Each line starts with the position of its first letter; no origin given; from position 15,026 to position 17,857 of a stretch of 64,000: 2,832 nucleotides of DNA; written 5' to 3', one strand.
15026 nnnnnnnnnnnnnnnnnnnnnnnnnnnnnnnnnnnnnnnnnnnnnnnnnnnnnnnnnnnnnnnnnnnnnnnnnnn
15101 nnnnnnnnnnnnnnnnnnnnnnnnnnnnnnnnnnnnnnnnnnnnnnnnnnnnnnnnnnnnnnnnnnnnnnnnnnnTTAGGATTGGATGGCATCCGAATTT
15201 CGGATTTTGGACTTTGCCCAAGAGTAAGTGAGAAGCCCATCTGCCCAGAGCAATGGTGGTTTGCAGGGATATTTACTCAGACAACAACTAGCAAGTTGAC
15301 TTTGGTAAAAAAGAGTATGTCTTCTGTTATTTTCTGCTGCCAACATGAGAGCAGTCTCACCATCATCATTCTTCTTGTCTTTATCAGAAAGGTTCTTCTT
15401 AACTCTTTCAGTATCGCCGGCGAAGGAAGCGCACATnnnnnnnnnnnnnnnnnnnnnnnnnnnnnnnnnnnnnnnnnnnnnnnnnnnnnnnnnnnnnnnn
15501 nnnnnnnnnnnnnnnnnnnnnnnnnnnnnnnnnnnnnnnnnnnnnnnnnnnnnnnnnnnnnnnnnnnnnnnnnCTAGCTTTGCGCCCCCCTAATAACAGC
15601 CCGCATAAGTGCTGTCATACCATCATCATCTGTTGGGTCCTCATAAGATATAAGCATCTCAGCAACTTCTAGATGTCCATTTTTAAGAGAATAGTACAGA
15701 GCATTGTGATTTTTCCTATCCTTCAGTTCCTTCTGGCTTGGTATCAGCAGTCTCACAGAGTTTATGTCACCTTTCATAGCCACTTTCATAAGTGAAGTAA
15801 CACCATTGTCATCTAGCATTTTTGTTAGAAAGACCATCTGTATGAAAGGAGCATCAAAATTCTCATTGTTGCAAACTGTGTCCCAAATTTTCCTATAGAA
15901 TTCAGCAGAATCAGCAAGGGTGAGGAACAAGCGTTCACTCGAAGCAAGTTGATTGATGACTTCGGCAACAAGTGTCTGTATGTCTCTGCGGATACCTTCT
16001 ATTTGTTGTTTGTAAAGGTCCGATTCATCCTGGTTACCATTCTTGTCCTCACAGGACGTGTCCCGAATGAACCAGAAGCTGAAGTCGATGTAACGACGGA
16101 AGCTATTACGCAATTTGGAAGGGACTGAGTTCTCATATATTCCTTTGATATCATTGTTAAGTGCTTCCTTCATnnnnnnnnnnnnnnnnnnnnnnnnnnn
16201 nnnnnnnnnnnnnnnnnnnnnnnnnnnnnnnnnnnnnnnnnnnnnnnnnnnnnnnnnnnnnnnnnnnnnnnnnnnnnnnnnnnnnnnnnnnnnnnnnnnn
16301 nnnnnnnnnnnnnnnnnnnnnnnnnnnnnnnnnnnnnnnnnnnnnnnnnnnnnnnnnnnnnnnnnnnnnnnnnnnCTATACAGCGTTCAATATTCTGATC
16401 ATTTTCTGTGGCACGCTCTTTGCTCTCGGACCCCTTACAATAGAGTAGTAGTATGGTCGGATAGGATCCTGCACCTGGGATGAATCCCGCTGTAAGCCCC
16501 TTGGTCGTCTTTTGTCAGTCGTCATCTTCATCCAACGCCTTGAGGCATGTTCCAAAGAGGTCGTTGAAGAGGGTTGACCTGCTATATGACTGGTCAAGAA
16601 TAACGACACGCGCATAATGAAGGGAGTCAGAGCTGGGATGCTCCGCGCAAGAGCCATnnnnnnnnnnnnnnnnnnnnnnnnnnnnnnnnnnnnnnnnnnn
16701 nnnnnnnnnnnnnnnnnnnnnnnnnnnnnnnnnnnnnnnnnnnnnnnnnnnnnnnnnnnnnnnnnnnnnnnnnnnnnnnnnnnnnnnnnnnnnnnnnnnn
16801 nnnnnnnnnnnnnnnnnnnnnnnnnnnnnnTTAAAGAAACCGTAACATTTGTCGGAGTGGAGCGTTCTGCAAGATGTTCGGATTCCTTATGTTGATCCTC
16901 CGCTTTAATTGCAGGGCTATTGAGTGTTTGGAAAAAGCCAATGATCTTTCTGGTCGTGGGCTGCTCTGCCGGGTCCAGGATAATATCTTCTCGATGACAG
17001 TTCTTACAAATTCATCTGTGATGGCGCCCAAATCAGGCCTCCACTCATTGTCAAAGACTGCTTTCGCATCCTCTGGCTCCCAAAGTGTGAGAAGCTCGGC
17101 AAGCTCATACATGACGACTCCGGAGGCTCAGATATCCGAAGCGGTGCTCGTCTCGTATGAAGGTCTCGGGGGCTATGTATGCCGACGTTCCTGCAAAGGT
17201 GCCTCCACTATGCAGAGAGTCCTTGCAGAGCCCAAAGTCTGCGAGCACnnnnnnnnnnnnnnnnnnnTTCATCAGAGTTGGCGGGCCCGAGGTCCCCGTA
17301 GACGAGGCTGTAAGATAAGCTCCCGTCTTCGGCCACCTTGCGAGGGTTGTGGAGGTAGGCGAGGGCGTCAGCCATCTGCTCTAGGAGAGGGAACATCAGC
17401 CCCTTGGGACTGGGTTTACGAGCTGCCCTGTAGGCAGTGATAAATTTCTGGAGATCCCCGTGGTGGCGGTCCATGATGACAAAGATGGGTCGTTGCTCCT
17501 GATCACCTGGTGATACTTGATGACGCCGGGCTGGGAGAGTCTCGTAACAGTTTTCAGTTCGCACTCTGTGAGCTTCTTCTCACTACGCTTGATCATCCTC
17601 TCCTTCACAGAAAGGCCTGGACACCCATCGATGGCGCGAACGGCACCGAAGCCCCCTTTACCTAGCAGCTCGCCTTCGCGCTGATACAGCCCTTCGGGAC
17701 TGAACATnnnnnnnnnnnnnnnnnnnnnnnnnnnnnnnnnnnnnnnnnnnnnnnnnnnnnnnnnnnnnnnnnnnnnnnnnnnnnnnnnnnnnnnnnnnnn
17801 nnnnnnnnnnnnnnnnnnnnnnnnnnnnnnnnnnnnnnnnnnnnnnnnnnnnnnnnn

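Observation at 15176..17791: Decayed NEK-kinase/ankyrin pseudogene, paralogous to the NEK-ankyrin gene at 51.8-53.3 kb, whose own N-lobe is frameshifted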

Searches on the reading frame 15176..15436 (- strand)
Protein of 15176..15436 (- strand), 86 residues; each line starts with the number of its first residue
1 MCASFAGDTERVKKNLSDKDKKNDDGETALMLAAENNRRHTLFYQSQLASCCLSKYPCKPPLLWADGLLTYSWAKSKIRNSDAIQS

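Call 7: search_protein_families(library=pfam, proteins=[window:15176-15436:-], max_evalue=0.1)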
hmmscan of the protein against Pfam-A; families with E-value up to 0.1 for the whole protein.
window:15176-15436:- (86 aa): 3 families
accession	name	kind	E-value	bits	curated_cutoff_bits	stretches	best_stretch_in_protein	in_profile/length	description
PF12796.13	Ank_2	-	5.8e-05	24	27.3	1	1-40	2-43/90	Ankyrin repeats (3 copies)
PF00023.36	Ank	-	0.038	14.8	21.1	0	25-38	1-14/33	Ankyrin repeat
PF13637.12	Ank_4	-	0.053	14.3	22.7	1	6-42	7-46/50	Ankyrin repeats (many copies)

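Call 27: search_protein_families(library=pfam, proteins=[L013:336-839:+], max_evalue=0.1)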
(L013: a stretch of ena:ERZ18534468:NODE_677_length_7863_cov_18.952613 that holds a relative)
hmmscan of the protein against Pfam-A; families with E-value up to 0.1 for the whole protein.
L013:336-839:+ (167 aa): 1 family
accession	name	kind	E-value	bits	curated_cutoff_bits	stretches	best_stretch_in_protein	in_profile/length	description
PF05879.18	RHD3_GTPase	-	7.1e-19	68.6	42.4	1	27-139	3-113/245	Root hair defective 3 GTP-binding protein (RHD3) GTPase domain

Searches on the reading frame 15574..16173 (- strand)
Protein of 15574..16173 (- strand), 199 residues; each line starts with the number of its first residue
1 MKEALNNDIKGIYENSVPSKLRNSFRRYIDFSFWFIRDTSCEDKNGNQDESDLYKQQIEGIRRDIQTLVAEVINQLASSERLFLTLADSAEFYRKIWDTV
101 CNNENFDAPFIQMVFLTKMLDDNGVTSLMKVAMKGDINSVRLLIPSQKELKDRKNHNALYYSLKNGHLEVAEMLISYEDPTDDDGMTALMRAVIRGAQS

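Call 7: search_protein_families(library=pfam, proteins=[window:15574-16173:-], max_evalue=0.1)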
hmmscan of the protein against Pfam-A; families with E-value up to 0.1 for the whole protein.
window:15574-16173:- (199 aa): 6 families
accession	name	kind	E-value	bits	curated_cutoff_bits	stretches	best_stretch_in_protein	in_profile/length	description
PF12796.13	Ank_2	-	5.4e-23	81.8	27.3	2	128-197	1-72/90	Ankyrin repeats (3 copies)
PF13637.12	Ank_4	-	1.8e-09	38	22.7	0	157-175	32-50/50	Ankyrin repeats (many copies)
PF00023.36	Ank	-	2.2e-06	28.1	21.1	0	156-177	3-25/33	Ankyrin repeat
PF13857.12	Ank_5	-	1.5e-05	25.7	27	0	120-159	12-53/56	Ankyrin repeats (many copies)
PF13606.12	Ank_3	-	0.00028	21.5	22.3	0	156-177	3-24/30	Ankyrin repeat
PF24521.3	Ank_KRIT1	-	0.0049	17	80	1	126-180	20-71/149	KRIT1 ankyrin-repeats domain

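Call 22: list_cluster_members(proteins=[P0011, P0005, window:15574-16173:-, window:17399-17770:-, window:17399-17707:-, window:17268-17474:-, window:16831-17112:-, window:15176-15436:-, window:16376-16657:-, window:51865-52032:+])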
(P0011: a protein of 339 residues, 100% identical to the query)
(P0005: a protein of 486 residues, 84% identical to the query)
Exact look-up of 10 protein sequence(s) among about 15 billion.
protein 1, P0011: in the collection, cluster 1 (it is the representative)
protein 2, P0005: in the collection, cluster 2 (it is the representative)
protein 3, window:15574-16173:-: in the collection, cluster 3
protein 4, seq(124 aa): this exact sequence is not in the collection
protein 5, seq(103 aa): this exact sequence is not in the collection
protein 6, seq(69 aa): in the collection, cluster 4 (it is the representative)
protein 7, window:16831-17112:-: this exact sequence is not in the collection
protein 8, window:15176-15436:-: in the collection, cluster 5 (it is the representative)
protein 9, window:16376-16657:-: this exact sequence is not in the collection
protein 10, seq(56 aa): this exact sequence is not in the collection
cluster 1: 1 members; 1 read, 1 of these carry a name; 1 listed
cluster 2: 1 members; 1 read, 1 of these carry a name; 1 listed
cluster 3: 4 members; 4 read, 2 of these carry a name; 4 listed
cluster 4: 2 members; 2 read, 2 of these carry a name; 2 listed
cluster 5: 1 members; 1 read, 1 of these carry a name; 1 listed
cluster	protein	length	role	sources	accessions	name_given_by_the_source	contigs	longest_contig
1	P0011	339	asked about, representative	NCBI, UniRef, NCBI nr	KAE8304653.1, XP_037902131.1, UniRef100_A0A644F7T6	Kinase, NEK [Giardia duodenalis] | Kinase, NEK n=1 Tax=Giardia intestinalis (strain ATCC 50803 / WB clone C6) TaxID=184922 ... | Kinase, NEK [Giardia intestinalis]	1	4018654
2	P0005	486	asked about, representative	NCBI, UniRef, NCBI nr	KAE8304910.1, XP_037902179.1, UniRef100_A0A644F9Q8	Kinase, NEK [Giardia duodenalis] | non-specific serine/threonine protein kinase n=1 Tax=Giardia intestinalis (strain ATCC ... | Kinase, NEK [Giardia intestinalis]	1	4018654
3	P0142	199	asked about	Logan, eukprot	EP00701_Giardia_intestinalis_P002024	XP_001705848.1 Hypothetical protein GL50803_10587 [Giardia lamblia ATCC 50803]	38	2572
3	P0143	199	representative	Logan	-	-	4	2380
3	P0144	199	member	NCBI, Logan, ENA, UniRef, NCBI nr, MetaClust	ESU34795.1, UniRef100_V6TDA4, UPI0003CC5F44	Serine/threonine protein kinase [Giardia duodenalis] | Serine/threonine protein kinase n=1 Tax=Giardia intestinalis TaxID=5741 RepID=V6TDA4_GIAIN | Serine/threonine protein kinase [Giardia intestinalis]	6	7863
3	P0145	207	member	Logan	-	-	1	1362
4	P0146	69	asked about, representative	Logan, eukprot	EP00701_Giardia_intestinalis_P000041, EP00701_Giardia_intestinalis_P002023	XP_001703865.1 Hypothetical protein GL50803_116089 [Giardia lamblia ATCC 50803]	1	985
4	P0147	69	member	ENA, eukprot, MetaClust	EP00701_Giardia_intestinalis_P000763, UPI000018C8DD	XP_001704587.1 Hypothetical protein GL50803_7629 [Giardia lamblia ATCC 50803] | status=active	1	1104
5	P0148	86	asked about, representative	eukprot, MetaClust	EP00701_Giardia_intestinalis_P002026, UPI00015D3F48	XP_001705850.1 Hypothetical protein GL50803_10589 [Giardia lamblia ATCC 50803] | status=active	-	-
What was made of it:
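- Closest known: GK155. Different: The chromosome-level WB record annotates only a 339-aa product from M112 (call 22).
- It was annotated as a protein in WB and as 'Serine/threonine protein kinase' ESU34795.1 (call 22). It does not appear among NCBI proteins of the chromosome-level WB record (call 22). It is annotated as 'Kinase, NEK' of 339 aa in the chromosome-level WB record (call 22).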

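Call 23: find_encoding_contigs(protein=window:15574-16173:-, flank=10000, max_places=10)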
Protein window:15574-16173:- (199 aa): 24 contigs read that carry it; 10 places shown.
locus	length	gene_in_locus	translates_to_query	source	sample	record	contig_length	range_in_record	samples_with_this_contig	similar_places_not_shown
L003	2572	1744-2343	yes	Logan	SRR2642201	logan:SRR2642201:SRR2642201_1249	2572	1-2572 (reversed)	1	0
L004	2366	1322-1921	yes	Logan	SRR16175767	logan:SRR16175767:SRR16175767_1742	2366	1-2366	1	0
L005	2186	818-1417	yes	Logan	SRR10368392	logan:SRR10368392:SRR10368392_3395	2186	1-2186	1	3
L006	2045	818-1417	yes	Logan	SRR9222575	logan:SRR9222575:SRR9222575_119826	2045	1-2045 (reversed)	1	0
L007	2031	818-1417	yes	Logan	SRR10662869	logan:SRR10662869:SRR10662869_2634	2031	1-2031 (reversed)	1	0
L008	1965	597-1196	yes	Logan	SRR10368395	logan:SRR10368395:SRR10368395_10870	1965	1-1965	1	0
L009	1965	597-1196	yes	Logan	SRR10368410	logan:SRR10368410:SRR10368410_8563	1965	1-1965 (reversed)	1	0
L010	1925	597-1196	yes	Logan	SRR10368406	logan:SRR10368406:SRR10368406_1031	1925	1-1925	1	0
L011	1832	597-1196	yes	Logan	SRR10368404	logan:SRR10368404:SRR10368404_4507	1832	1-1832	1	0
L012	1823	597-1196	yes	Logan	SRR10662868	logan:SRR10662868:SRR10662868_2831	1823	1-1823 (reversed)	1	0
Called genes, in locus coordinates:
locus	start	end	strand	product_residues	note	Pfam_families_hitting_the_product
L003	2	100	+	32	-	?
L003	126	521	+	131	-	-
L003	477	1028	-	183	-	-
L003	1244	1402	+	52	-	-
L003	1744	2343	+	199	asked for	PF12796:Ank_2, PF13637:Ank_4 (faint), PF13857:Ank_5 (faint), PF00023:Ank (faint), PF12796:Ank_2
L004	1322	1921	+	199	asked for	PF12796:Ank_2, PF13637:Ank_4 (faint), PF13857:Ank_5 (faint), PF00023:Ank (faint), PF12796:Ank_2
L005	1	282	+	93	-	?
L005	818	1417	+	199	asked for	PF12796:Ank_2, PF13637:Ank_4 (faint), PF13857:Ank_5 (faint), PF00023:Ank (faint), PF12796:Ank_2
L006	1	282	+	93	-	?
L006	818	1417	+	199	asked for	PF12796:Ank_2, PF13637:Ank_4 (faint), PF13857:Ank_5 (faint), PF00023:Ank (faint), PF12796:Ank_2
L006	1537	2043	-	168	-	?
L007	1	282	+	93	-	?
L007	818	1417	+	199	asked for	PF12796:Ank_2, PF13637:Ank_4 (faint), PF13857:Ank_5 (faint), PF00023:Ank (faint), PF12796:Ank_2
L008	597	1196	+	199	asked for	PF12796:Ank_2, PF13637:Ank_4 (faint), PF13857:Ank_5 (faint), PF00023:Ank (faint), PF12796:Ank_2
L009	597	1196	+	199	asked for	PF12796:Ank_2, PF13637:Ank_4 (faint), PF13857:Ank_5 (faint), PF00023:Ank (faint), PF12796:Ank_2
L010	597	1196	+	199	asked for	PF12796:Ank_2, PF13637:Ank_4 (faint), PF13857:Ank_5 (faint), PF00023:Ank (faint), PF12796:Ank_2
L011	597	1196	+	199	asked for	PF12796:Ank_2, PF13637:Ank_4 (faint), PF13857:Ank_5 (faint), PF00023:Ank (faint), PF12796:Ank_2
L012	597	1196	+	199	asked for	PF12796:Ank_2, PF13637:Ank_4 (faint), PF13857:Ank_5 (faint), PF00023:Ank (faint), PF12796:Ank_2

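Call 27: search_protein_families(library=pfam, proteins=[L013:336-839:+], max_evalue=0.1)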
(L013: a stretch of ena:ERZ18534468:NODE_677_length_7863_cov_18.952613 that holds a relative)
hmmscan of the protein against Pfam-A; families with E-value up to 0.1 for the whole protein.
L013:336-839:+ (167 aa): 1 family
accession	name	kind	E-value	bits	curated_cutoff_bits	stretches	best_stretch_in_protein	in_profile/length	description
PF05879.18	RHD3_GTPase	-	7.1e-19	68.6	42.4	1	27-139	3-113/245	Root hair defective 3 GTP-binding protein (RHD3) GTPase domain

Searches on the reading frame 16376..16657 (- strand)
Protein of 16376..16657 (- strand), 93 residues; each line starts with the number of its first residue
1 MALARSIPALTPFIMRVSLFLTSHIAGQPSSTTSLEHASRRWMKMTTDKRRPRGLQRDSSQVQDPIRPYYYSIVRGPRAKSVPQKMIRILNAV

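Call 7: search_protein_families(library=pfam, proteins=[window:16376-16657:-], max_evalue=0.1)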
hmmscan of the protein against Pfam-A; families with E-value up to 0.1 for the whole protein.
window:16376-16657:- (93 aa): 0 families
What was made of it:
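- Tried and rejected: The frame-0 ORF 16376-16657 gave none (call 7).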

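Call 27: search_protein_families(library=pfam, proteins=[L013:336-839:+], max_evalue=0.1)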
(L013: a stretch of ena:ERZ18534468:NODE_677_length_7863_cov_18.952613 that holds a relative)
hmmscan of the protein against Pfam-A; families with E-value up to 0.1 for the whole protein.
L013:336-839:+ (167 aa): 1 family
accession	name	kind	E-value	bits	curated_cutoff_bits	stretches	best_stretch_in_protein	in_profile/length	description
PF05879.18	RHD3_GTPase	-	7.1e-19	68.6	42.4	1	27-139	3-113/245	Root hair defective 3 GTP-binding protein (RHD3) GTPase domain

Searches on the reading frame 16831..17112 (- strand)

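Call 7: search_protein_families(library=pfam, proteins=[window:16831-17112:-], max_evalue=0.1)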
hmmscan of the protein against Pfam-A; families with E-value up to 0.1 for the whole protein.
window:16831-17112:- (93 aa): 0 families

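Call 27: search_protein_families(library=pfam, proteins=[L013:336-839:+], max_evalue=0.1)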
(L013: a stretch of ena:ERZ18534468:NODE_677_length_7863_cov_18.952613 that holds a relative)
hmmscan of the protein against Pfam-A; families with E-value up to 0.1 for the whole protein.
L013:336-839:+ (167 aa): 1 family
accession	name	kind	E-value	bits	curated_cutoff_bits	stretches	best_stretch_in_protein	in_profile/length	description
PF05879.18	RHD3_GTPase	-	7.1e-19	68.6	42.4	1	27-139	3-113/245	Root hair defective 3 GTP-binding protein (RHD3) GTPase domain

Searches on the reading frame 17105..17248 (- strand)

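Call 7: search_protein_families(library=pfam, proteins=[window:17105-17248:-], max_evalue=0.1)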
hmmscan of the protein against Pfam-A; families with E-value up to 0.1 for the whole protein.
window:17105-17248:- (47 aa): 1 family
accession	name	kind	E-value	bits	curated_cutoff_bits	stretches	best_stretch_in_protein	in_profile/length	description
PF00069.31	Pkinase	-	0.0012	18.7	31.7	1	2-32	139-170/263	Protein kinase domain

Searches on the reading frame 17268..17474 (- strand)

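Call 27: search_protein_families(library=pfam, proteins=[L013:336-839:+], max_evalue=0.1)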
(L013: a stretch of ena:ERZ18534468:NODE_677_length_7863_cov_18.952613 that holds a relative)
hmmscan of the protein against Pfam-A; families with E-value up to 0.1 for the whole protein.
L013:336-839:+ (167 aa): 1 family
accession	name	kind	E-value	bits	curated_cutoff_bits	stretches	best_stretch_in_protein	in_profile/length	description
PF05879.18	RHD3_GTPase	-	7.1e-19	68.6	42.4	1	27-139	3-113/245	Root hair defective 3 GTP-binding protein (RHD3) GTPase domain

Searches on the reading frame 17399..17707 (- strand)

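Call 27: search_protein_families(library=pfam, proteins=[L013:336-839:+], max_evalue=0.1)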
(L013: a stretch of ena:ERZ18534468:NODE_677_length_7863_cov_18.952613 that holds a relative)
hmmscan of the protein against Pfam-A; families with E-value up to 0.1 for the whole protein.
L013:336-839:+ (167 aa): 1 family
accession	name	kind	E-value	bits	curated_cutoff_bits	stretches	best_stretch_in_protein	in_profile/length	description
PF05879.18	RHD3_GTPase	-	7.1e-19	68.6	42.4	1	27-139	3-113/245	Root hair defective 3 GTP-binding protein (RHD3) GTPase domain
